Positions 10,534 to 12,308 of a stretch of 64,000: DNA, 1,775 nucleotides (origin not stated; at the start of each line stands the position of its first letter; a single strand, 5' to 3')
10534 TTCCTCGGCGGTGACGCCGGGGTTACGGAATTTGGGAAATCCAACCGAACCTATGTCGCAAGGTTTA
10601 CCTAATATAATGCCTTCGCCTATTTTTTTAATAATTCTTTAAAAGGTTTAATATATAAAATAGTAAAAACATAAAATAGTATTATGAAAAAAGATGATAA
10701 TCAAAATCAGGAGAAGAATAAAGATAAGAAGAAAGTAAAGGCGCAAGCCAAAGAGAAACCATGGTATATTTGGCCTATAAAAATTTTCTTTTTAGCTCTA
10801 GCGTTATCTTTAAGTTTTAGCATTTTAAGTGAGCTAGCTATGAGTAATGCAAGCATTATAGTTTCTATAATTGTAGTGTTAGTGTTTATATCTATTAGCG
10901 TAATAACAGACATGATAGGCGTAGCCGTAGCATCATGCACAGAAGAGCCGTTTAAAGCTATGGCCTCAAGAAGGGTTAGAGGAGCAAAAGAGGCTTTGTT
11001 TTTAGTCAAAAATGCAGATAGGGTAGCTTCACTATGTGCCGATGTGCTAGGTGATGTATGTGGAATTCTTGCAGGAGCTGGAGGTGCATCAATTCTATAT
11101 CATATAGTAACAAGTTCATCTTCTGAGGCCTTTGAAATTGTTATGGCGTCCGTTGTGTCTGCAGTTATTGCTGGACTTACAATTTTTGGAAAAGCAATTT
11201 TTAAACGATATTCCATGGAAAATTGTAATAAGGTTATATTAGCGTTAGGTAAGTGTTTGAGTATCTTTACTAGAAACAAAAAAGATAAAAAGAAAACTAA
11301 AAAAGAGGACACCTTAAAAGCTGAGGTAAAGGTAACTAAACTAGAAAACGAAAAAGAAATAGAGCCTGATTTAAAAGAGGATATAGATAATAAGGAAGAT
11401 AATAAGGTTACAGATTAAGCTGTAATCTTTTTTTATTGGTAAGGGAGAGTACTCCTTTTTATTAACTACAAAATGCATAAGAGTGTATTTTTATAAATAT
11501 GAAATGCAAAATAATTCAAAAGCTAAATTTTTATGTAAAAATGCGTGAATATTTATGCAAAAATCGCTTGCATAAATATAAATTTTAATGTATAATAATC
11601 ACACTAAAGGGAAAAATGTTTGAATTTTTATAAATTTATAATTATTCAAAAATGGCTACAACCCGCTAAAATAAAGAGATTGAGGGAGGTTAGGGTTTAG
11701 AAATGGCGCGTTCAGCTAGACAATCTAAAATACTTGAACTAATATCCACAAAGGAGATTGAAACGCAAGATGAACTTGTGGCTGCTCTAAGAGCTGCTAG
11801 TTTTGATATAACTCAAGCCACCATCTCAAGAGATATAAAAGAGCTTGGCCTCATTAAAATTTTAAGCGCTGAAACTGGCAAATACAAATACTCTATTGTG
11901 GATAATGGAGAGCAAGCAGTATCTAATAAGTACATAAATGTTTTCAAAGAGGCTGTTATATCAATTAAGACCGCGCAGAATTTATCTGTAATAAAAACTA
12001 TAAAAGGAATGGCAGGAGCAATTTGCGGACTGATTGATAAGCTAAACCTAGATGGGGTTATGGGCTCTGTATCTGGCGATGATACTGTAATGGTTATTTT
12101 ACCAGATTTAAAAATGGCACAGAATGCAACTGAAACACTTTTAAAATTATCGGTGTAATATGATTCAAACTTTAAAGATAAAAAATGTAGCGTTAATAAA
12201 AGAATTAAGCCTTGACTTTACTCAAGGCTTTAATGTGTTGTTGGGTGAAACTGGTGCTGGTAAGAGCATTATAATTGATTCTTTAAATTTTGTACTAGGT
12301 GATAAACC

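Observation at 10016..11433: OLE RNA / OapA ribonucleoprotein locus in a compacted nusB-xseAB-ole-oapA-argR-recN arrangement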

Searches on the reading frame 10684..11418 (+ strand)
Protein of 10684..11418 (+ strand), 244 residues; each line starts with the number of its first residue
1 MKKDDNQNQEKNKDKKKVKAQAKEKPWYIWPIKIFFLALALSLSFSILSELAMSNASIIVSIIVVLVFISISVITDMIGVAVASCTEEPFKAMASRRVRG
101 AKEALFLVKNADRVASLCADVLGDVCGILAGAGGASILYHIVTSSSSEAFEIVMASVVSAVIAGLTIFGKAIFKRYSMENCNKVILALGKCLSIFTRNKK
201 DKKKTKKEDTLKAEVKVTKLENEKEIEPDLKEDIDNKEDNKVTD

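Call 5: search_protein_families(library=pfam, proteins=[window:10684-11418:+])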
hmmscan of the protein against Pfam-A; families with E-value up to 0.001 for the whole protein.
window:10684-11418:+ (244 aa): 1 family
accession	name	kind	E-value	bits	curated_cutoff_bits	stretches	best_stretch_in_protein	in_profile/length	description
PF01595.25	CNNM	-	0.0002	21.5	28.4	0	64-195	2-127/181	Cyclin M transmembrane N-terminal domain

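Call 9: search_protein_families(library=ncbifam, proteins=[window:10684-11418:+], max_evalue=0.01)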
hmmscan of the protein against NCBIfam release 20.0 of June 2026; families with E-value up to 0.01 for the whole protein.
window:10684-11418:+ (244 aa): 1 family
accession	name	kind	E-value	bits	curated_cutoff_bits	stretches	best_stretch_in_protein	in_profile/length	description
TIGR01218.1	Gpos_tandem_5TM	subfamily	0.0098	15.7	35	0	12-75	122-192/208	tandem five-TM protein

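Call 16: find_homologous_proteins(query=window:10684-11418:+)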
Query window:10684-11418:+ (244 aa): 252 proteins with E <= 0.001 among 2285 candidates; the best 120 are listed.
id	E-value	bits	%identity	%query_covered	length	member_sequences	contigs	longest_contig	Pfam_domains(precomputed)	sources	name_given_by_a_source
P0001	6.1e-144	495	98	100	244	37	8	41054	-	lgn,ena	-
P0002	6.2e-114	397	80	100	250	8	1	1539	-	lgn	-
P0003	2.2e-108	379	84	82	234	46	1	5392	-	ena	-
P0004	2.3e-108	379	82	91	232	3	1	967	-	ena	-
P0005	1.1e-98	347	74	89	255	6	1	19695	-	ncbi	-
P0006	1.6e-89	317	71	80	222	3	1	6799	PF01595.26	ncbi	-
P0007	2.0e-81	291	68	86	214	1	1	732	-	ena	-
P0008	4.2e-81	290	67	80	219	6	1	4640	-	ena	-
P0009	8.1e-79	282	69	71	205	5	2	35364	PF01595.26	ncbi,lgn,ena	-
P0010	2.5e-78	281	68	74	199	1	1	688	PF01595.26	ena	-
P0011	1.3e-76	275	64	78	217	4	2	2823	PF01595.26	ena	-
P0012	1.7e-76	275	61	89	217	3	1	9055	PF01595.26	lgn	-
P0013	2.4e-72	261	61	87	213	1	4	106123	-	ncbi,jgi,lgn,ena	-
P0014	1.6e-68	248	58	86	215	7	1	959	-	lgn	-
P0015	3.3e-68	247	56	89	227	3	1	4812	-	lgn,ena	-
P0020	2.6e-66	241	57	69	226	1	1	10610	PF01595.26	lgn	-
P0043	1.2e-62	229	58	68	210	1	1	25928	PF01595.26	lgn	-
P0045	1.5e-62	229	55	73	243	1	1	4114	PF01595.26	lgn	-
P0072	6.0e-61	224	51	81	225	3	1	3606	PF01595.26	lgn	-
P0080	1.2e-60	223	54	72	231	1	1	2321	PF01595.26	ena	-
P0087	3.9e-60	221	59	77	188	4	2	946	PF01595.26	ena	-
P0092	6.5e-60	220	47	97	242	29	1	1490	PF01595.26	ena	-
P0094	6.8e-60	220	48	93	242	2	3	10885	PF01595.26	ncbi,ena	-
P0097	1.0e-59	220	47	94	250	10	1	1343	PF01595.26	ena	-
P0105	3.1e-59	218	47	93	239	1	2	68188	PF01595.26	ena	-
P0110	5.1e-59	217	54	82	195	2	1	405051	PF01595.26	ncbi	-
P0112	5.5e-59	217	50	83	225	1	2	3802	PF01595.26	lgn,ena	-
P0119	1.9e-58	216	53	81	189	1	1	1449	PF01595.26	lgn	-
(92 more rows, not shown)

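Call 17: search_solved_structures(query=window:10684-11418:+, max_evalue=1, show_alignments=2)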
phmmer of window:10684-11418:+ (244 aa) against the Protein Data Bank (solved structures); distinct sequences matched with E-value up to 1: 1.
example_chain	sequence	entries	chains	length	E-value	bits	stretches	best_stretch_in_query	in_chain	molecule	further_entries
5c9e_A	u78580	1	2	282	0.24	14.2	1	23-84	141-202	SepL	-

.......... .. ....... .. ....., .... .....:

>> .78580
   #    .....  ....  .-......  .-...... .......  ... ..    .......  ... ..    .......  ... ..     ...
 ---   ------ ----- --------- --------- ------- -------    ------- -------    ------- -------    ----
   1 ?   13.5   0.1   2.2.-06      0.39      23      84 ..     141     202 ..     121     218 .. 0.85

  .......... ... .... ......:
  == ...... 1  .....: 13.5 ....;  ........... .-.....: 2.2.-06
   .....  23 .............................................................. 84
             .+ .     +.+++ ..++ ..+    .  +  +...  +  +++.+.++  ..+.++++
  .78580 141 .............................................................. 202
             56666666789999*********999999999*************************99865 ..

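Call 24: find_encoding_contigs(protein=window:10684-11418:+, flank=10000, max_places=4)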
Protein window:10684-11418:+ (244 aa): 3 contigs read that carry it; 3 places shown.
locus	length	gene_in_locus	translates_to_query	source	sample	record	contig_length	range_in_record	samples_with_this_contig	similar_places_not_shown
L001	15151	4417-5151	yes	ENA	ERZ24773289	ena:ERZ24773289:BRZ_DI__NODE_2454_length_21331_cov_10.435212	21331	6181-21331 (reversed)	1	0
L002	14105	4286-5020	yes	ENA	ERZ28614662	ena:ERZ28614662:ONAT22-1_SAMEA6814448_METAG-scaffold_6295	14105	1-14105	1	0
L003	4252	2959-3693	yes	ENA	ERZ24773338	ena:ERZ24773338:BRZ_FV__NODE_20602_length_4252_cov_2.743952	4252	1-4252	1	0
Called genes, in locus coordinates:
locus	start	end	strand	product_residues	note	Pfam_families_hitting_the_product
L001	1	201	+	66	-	?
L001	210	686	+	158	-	PF09581:Spore_III_AF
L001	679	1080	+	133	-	-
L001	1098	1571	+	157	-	PF12685:SpoIIIAH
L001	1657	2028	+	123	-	PF03780:Asp23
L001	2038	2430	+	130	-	PF01029:NusB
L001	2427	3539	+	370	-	PF13742:tRNA_anti_2, PF01336:tRNA_anti-codon, PF02601:Exonuc_VII_L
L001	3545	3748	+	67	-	PF02609:Exonuc_VII_S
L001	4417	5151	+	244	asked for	-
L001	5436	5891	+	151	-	PF01316:Arg_repressor, PF02863:Arg_repressor_C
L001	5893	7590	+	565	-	PF02463:SMC_N, PF13476:AAA_23, PF13304:AAA_21 (faint)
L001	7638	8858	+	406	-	PF05580:Peptidase_S55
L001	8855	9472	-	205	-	-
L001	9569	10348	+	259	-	PF01048:PNP_UDP_1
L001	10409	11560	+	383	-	PF00768:Peptidase_S11, PF13354:Beta-lactamase2, PF07943:PBP5_C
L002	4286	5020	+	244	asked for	-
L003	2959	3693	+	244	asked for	-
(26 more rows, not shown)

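Call 32: find_related_loci(query=A1, collection=genome_contigs, flank=6000)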
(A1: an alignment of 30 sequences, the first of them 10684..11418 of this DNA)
Query A1 (244 aa) in genome_contigs; peptide patterns used: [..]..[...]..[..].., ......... (x = any residue, [..] = any of these).
600 stretches matched a pattern (row limit reached: there are more); 584 encode a relative of the query (tblastn E <= 1e-3); the best 80 are kept; 80 distinct loci.
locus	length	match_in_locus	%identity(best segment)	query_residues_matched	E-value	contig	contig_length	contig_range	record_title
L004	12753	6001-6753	80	1-244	8e-111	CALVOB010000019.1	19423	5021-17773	MAG: uncultured Clostridia bacterium isolate E14__bin321 genome assembly, contig: E14__k127_4333920, whole genome shotgu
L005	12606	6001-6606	85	1-198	6e-100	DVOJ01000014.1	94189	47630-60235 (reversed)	MAG TPA_asm: Candidatus Caccopulliclostridium gallistercoris isolate CHK186-9395 CHK186__C184419_L94189_ERR3414581, whol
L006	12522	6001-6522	69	27-200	6e-74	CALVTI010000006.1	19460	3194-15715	MAG: uncultured Clostridia bacterium isolate E01__bin27 genome assembly, contig: E01__k127_2263907, whole genome shotgun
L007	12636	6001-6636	61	4-216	9e-70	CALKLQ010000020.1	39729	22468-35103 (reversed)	MAG TPA_asm: uncultured Clostridia bacterium isolate ERR911987_bin.81_CONCOCT_v1.1_MAG genome assembly, contig: ERZ82470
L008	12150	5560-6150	51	1-199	8e-63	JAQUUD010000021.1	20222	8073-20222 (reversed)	MAG: Clostridia bacterium isolate STD2_135 NODE_9700_length_20222_cov_5.708534_Sandtown_D2, whole genome shotgun sequenc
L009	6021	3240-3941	48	12-244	8e-62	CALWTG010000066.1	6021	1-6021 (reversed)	MAG: uncultured Clostridia bacterium isolate BRZ_AD__bin10 genome assembly, contig: BRZ_AD__NODE_11080_length_6021_cov_3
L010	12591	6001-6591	53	12-209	1e-60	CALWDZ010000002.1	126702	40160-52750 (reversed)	MAG: uncultured Clostridia bacterium isolate BRZ_KC__bin26 genome assembly, contig: BRZ_KC__NODE_152_length_126702_cov_9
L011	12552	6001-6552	52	1-197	2e-58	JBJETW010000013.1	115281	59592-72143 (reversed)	MAG: Candidatus Onthoplasma sp. isolate PUUB17_bin.020 NODE_74_length_115281_cov_9.917441, whole genome shotgun sequence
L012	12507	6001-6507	62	30-198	8e-58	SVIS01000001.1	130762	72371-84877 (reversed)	MAG: Clostridiales bacterium isolate SIG415 NODE_2975_length_130762_cov_3.274115, whole genome shotgun sequence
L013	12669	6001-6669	48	18-240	8e-56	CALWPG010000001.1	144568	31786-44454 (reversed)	MAG: uncultured Clostridia bacterium isolate BRZ_FI__bin11 genome assembly, contig: BRZ_FI__NODE_119_length_144568_cov_5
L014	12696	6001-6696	45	27-240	2e-54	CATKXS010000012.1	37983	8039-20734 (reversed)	MAG TPA_asm: uncultured Clostridia bacterium isolate MGG03635_1680015435 genome assembly, contig: ERR2844015_3701, whole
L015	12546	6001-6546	55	13-197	7e-54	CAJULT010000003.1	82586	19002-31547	MAG TPA_asm: uncultured Christensenellaceae bacterium isolate MGBC157384 genome assembly, contig: MGBC157384.3, whole ge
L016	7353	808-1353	54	9-197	9e-53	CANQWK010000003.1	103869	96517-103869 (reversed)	MAG: uncultured Clostridia bacterium isolate Lapin-014__bin47 genome assembly, contig: Lapin-014__NODE_81_length_103869_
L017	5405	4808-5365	46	6-197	1e-52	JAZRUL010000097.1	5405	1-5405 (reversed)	MAG: Candidatus Onthoplasma sp. isolate T1900045336_YK20190025.MAGScoT_cleanbin_000089 SGB_6613_k141_3318791, whole geno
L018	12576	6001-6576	50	7-206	4e-50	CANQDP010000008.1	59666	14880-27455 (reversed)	MAG: uncultured Clostridia bacterium isolate Lapin-008__bin23 genome assembly, contig: Lapin-008__NODE_623_length_59666_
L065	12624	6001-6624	39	30-241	8e-37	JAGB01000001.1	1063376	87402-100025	Caldicoprobacter oshimai DSM 21659 K363DRAFT_scaffold00001.1_C, whole genome shotgun sequence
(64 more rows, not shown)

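Call 58: predict_structure(alignment_id=A1)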
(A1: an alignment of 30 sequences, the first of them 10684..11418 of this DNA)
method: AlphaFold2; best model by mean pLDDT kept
length: 244 residues; sequences in the alignment: 30
mean_pLDDT: 72.3   pTM: 0.56
mean pLDDT of the five models: 72.3, 71.1, 68.5, 67.6, 67.2
residues with pLDDT >= 90: 46; 70-90: 105; 50-70: 44; < 50: 49
segments of 3 or more residues with pLDDT < 50: 1-13, 16-19, 206-208, 212-214, 218-233, 237-239
pLDDT, mean of each block of 10 residues (from residue 1): 46 50 58 74 70 66 84 90 92 92 93 88 82 76 71 80 85 88 92 74 50 48 45 49 50
secondary structure, 60 per line:
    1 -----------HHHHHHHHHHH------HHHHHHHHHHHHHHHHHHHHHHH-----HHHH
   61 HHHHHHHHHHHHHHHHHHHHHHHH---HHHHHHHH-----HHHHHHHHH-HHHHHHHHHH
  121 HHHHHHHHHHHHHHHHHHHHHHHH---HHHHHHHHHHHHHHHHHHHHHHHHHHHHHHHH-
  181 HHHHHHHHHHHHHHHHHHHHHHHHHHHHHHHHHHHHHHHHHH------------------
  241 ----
elements in order: H12-22 H29-51 H57-84 H88-95 H101-109 H111-144 H148-179 H181-222

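Call 61: fold_search(model_id=the predicted structure, library=pdb)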
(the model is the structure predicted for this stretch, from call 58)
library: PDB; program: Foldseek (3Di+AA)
matches with E <= 10: 129; with E <= 0.001: 0
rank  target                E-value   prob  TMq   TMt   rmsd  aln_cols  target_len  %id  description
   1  7m1t_A                5.1e-03  1.00  0.45  0.35   3.6       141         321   20  Crystal structure of an archaeal CNNM, MtCorB, with C-terminal deletion in complex with Mg2+-ATP (released 2021-06-16)
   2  7m1t_B                8.6e-03  1.00  0.46  0.36  11.7       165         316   18  Crystal structure of an archaeal CNNM, MtCorB, with C-terminal deletion in complex with Mg2+-ATP (released 2021-06-16)
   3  7m1u_A                3.5e-02  1.00  0.45  0.36  15.6       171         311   19  Crystal structure of an archaeal CNNM, MtCorB, R235L mutant with C-terminal deletion (released 2021-06-16)
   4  7cfg                  2.4e-01  0.98  0.37  0.55   7.0       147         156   13  Structure of the transmembrane domain of the bacterial CNNM/CorC family Mg2+ transporter in complex with Mg2+ (released 2021-02-24)
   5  7cff                  4.0e-01  0.82  0.31  0.45   9.4       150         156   12  Structure of the thermostabilized transmembrane domain of the bacterial CNNM/CorC family Mg2+ transporter in complex wit (released 2021-02-24)
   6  9n0c_B                1.5e+00  0.14  0.22  0.23  14.9       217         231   14  Crystal structure of Melanotaenia fluviatilis estrogen receptor alpha ligand binding domain complexed with Bisphenol B (released 2026-01-28)
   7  8e2i_E                1.6e+00  0.13  0.20  0.25  16.3       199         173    8  Cryo-EM structure of BIRC6/Smac (released 2023-02-15)
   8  1few                  1.8e+00  0.33  0.30  0.39  15.3       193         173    8  CRYSTAL STRUCTURE OF SMAC/DIABLO (released 2000-09-13)
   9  6j20                  2.0e+00  0.07  0.15  0.10  22.8       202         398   10  Crystal structure of the human NK1 substance P receptor (released 2019-03-06)
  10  5cwf_B                2.2e+00  0.06  0.14  0.18  20.2       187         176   10  Crystal structure of de novo designed helical repeat protein DHR8 (released 2015-12-16)
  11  4tx5_B                2.7e+00  0.15  0.25  0.33  16.1       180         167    7  Crystal structure of Smac-DIABLO (in space group P65) (released 2015-07-15)
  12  1x90_A                2.7e+00  0.07  0.15  0.22  19.6       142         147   14  Crystal structure of mutant form B of a pectin methylesterase inhibitor from Arabidopsis (released 2004-12-28)
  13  4ry2_B                2.8e+00  0.08  0.22  0.09  17.3       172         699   14  Crystal structure of the peptidase-containing ABC transporter PCAT1 (released 2015-07-22)
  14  4tx5_A                3.0e+00  0.21  0.29  0.38  15.8       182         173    5  Crystal structure of Smac-DIABLO (in space group P65) (released 2015-07-15)
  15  9n03_B                3.0e+00  0.13  0.21  0.21  13.4       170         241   14  Crystal structure of Melanotaenia fluviatilis estrogen receptor alpha ligand binding domain complexed with Bisphenol A (released 2026-01-28)
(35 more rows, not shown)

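Call 63: search_protein_families(library=pfam, proteins=[L065:342-1322:+, L065:1529-2380:+, L065:3546-3848:+, L065:3845-4735:+, L065:4746-5189:+, L065:5866-6573:+, L065:6574-8472:+, L065:8459-9283:+, L065:9187-10185:+], max_evalue=0.00001)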
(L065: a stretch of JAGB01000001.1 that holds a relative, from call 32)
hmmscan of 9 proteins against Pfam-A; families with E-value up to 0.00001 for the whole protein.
L065:342-1322:+ (326 aa): 2 families
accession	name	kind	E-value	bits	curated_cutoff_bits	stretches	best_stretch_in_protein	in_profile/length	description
PF00814.31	TsaD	-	1.5e-26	94.1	24.8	1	49-309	27-261/264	tRNA N6-adenosine threonylcarbamoyltransferase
PF22521.2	HypF_C_2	-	4.4e-06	27.1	27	1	187-290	119-221/241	Carbamoyltransferase, Kae1-like Domain, second subdomain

L065:1529-2380:+ (283 aa): 2 families
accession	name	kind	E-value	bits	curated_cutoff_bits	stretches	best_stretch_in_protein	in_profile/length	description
PF02882.25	THF_DHG_CYH_C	-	8e-73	243.5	27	1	123-280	1-159/160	Tetrahydrofolate dehydrogenase/cyclohydrolase, NAD(P)-binding domain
PF00763.28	THF_DHG_CYH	-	3.4e-44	150.2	32.8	1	6-120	1-115/115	Tetrahydrofolate dehydrogenase/cyclohydrolase, catalytic domain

L065:3546-3848:+ (100 aa): 1 family
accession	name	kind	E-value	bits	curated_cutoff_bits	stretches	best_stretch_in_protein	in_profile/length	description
PF02609.21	Exonuc_VII_S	-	2e-20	73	24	1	28-78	1-51/52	Exonuclease VII small subunit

L065:3845-4735:+ (296 aa): 1 family
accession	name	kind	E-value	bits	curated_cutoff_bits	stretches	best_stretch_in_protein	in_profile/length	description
PF00348.22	polyprenyl_synt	-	2.3e-58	197.8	27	1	31-272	3-235/251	Polyprenyl synthetase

L065:4746-5189:+ (147 aa): 1 family
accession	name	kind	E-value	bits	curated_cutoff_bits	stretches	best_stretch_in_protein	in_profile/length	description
PF02681.20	DUF212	-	2.3e-51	173.7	26.5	1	9-142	2-126/126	Divergent PAP2 family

L065:5866-6573:+ (235 aa): 0 families

L065:6574-8472:+ (632 aa): 5 families
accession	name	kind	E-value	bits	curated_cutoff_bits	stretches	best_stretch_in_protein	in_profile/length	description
PF13292.11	DXP_synthase_N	-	1.7e-128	428.1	21.2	1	7-282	1-274/274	1-deoxy-D-xylulose-5-phosphate synthase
PF02779.29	Transket_pyr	-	2.8e-52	177.3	27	1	317-478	3-172/174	Transketolase, pyrimidine binding domain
PF02780.25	Transketolase_C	-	7.5e-28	97.4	25.9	1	493-613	2-124/124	Transketolase, C-terminal domain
PF02775.26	TPP_enzyme_C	-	2.3e-06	27.9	21.9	0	121-179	32-84/151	Thiamine pyrophosphate enzyme, C-terminal TPP binding domain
PF00456.26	Transketolase_N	-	3.8e-06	26.6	22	0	27-185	5-191/334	Transketolase, thiamine diphosphate binding domain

L065:8459-9283:+ (274 aa): 2 families
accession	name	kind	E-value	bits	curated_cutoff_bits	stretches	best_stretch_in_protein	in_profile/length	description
PF01728.25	FtsJ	-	5.7e-42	144.1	24.1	1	62-241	1-177/181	FtsJ-like methyltransferase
PF01479.30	S4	-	2e-13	50.3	22.8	1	6-53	1-48/48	S4 domain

L065:9187-10185:+ (332 aa): 2 families
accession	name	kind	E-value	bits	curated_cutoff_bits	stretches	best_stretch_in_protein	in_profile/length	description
PF20143.4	NAD_kinase_C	-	2.4e-36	124.7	23.7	1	176-301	1-125/126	ATP-NAD kinase C-terminal domain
PF01513.26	NAD_kinase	-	1.4e-17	64.6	25.5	1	92-151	71-130/130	ATP-NAD kinase N-terminal domain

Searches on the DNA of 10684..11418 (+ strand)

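Call 41: search_rna_families(sources=[L023, L057, L072, L008, L036, L038, L051, L059, L063, L022], threshold=gathering)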
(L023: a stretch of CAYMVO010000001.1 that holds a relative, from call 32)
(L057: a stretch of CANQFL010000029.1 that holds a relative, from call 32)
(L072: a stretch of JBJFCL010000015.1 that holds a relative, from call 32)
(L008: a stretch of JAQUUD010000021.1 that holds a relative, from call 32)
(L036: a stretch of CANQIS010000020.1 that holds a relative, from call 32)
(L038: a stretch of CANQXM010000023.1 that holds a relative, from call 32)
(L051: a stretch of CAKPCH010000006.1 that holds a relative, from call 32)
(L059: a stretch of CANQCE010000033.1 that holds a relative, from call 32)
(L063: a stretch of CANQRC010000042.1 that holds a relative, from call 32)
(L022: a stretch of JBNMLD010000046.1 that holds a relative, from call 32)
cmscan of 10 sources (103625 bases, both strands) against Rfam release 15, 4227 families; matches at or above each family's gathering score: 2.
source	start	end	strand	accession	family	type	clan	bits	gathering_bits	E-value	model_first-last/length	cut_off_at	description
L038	1087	1589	+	RF01071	OLE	Gene;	-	237.9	50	1e-65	1-616/616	no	Ornate Large Extremophilic RNA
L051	1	181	+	RF01071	OLE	Gene;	-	132.9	50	1.5e-34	434-616/616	5'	Ornate Large Extremophilic RNA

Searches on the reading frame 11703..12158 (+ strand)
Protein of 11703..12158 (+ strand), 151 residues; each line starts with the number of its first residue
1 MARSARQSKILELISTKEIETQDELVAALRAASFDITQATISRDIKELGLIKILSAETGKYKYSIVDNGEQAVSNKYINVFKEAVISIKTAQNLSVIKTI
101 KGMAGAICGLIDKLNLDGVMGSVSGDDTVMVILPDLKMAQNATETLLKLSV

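Call 5: search_protein_families(library=pfam, proteins=[window:11703-12158:+])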
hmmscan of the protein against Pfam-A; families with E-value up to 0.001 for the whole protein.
window:11703-12158:+ (151 aa): 2 families
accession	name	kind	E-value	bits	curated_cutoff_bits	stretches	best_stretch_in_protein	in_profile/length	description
PF01316.27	Arg_repressor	-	7.9e-23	80.4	27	1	1-69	1-68/70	Arginine repressor, DNA binding domain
PF02863.23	Arg_repressor_C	-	1.1e-21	76.8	25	1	81-146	1-66/68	Arginine repressor, C-terminal domain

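Call 9: search_protein_families(library=ncbifam, proteins=[window:11703-12158:+], max_evalue=0.01)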
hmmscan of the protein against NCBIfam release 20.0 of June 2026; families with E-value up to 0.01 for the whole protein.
window:11703-12158:+ (151 aa): 5 families
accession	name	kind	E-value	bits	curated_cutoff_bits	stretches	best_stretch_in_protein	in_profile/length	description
NF001680.0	PRK00441.1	equivalog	1.4e-45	155.1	184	1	4-149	3-147/150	arginine repressor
NF003281.1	PRK04280.1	equivalog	1.2e-39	135.9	182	1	3-149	2-147/148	transcriptional regulator AhrC/ArgR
TIGR01529.1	argR_whole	equivalog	8.3e-38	129.7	130.45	1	5-149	2-145/146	arginine repressor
NF002880.0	PRK03341.1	equivalog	8.4e-28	97.1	200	1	2-149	14-166/170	arginine repressor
NF003457.0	PRK05066.1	equivalog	6.6e-16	58.3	194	1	11-146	15-148/156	transcriptional regulator ArgR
